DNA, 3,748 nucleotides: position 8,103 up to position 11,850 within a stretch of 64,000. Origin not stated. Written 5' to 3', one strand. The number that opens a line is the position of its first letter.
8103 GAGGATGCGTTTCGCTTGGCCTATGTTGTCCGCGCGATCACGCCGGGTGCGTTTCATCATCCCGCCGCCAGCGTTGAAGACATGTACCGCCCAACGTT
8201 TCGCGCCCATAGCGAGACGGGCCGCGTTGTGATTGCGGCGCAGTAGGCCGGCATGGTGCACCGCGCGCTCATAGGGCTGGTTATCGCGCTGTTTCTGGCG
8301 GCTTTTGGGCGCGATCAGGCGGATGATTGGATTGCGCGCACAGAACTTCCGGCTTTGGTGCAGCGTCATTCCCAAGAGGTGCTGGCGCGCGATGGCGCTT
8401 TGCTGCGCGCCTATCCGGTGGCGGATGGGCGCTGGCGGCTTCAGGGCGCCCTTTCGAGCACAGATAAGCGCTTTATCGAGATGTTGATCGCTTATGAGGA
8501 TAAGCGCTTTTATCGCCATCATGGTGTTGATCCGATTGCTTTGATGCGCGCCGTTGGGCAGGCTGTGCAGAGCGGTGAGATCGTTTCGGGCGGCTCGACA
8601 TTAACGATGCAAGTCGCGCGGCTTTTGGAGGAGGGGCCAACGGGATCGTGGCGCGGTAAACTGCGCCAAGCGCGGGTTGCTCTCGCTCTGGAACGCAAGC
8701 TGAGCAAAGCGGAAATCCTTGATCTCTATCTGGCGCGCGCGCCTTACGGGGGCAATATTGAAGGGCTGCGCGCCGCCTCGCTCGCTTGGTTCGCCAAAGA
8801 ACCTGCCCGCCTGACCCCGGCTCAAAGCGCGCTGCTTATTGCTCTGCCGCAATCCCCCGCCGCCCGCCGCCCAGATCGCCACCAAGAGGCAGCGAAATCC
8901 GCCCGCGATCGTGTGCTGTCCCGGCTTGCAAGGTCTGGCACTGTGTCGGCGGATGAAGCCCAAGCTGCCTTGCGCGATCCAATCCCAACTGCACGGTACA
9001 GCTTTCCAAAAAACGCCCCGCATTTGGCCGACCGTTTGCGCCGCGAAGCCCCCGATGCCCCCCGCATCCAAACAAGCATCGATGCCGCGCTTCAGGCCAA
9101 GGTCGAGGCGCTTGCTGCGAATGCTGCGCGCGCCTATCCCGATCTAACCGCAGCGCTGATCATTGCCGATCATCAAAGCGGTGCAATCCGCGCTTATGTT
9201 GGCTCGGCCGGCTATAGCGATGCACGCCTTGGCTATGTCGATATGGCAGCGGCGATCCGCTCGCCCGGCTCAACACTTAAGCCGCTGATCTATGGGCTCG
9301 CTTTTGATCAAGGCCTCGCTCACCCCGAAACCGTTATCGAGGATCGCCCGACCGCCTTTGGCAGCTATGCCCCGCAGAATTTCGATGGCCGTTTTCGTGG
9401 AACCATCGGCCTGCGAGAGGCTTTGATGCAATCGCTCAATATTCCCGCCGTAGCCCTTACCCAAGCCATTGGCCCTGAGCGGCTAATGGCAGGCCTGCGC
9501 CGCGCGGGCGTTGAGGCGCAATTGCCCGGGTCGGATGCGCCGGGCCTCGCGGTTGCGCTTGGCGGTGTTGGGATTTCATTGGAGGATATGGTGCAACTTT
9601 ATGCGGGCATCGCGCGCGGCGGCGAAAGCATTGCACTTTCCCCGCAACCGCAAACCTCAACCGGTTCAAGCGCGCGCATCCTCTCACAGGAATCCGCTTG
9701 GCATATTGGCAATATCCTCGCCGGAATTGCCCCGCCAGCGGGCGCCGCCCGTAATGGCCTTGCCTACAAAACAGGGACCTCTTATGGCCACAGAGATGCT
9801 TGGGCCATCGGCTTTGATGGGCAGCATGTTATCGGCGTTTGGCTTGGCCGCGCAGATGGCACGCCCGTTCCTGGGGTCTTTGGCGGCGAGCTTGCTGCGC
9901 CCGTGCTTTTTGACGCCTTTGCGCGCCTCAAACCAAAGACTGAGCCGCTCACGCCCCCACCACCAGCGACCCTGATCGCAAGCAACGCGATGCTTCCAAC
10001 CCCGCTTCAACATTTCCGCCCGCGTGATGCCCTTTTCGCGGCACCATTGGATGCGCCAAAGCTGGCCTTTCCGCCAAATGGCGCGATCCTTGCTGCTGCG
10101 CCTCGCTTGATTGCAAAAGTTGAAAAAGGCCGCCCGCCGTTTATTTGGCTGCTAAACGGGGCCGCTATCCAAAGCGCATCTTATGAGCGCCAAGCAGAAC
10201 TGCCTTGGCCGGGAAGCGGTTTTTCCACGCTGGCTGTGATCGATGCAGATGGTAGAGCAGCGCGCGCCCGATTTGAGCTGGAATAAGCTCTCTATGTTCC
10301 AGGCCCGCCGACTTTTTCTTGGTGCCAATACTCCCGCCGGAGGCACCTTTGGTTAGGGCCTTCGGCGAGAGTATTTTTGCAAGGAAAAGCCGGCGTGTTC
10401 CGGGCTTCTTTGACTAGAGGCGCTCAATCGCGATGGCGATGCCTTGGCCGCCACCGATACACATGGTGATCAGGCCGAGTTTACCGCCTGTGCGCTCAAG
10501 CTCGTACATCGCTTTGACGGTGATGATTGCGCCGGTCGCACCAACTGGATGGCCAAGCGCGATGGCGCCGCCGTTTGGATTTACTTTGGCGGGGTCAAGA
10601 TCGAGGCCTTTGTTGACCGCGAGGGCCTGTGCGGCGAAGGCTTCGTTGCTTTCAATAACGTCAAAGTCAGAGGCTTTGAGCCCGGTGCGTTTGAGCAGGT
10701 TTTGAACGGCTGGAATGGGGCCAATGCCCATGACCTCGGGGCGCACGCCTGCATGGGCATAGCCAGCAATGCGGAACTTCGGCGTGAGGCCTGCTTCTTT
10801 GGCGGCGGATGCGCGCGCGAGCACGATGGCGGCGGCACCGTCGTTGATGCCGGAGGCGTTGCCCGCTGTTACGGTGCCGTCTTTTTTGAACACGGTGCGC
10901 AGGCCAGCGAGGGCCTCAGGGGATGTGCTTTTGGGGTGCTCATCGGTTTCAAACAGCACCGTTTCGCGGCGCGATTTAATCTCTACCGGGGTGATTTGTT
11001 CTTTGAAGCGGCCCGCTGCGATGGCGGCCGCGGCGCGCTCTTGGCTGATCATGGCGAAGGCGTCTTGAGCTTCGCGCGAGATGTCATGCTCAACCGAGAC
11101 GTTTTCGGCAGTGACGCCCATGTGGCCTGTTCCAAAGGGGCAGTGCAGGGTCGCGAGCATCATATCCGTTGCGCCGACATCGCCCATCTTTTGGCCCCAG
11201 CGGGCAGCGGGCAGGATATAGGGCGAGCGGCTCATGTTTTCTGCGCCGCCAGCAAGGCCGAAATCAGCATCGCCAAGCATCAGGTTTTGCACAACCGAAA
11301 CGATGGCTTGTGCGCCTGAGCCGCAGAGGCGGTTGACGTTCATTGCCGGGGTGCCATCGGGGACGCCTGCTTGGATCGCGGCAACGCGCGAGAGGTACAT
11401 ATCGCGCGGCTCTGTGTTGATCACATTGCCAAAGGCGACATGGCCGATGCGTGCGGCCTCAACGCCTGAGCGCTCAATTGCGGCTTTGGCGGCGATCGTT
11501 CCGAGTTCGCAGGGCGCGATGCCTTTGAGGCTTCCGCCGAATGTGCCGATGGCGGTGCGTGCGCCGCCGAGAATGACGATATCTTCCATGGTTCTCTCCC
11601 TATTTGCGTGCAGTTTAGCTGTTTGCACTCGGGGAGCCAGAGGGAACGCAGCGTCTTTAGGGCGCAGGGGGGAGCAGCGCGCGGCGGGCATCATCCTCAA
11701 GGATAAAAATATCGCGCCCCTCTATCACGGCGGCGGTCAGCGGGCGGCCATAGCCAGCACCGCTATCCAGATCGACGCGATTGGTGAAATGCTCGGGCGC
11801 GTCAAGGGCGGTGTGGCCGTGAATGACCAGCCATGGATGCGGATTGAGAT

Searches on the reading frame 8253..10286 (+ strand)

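Call 48: search_protein_families(library=pfam, proteins=[window:8253-10286:+], max_evalue=0.00001)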
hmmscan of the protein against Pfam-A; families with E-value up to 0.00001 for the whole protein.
window:8253-10286:+ (677 aa): 3 families
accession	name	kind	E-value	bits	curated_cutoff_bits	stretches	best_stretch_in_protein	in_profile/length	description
PF00912.28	Transgly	-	5.8e-48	163.1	27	1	61-225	13-177/178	Transglycosylase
PF00905.27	Transpeptidase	-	8.5e-19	68.3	22.1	1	302-511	3-243/299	Penicillin binding protein transpeptidase domain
PF06832.18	BiPBP_C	-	1.1e-14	54.5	26.8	1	600-674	10-90/90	Penicillin-Binding Protein C-terminus Family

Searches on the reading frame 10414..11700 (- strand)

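Call 48: search_protein_families(library=pfam, proteins=[window:10414-11700:-], max_evalue=0.00001)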
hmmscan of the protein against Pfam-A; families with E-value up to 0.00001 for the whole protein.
window:10414-11700:- (428 aa): 2 families
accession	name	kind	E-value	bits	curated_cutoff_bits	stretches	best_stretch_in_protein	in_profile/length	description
PF00108.29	Thiolase_N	-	8.2e-83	278.2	26.4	1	41-297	1-259/260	Thiolase, N-terminal domain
PF02803.24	Thiolase_C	-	9.1e-46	154.9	27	1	306-427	2-123/123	Thiolase, C-terminal domain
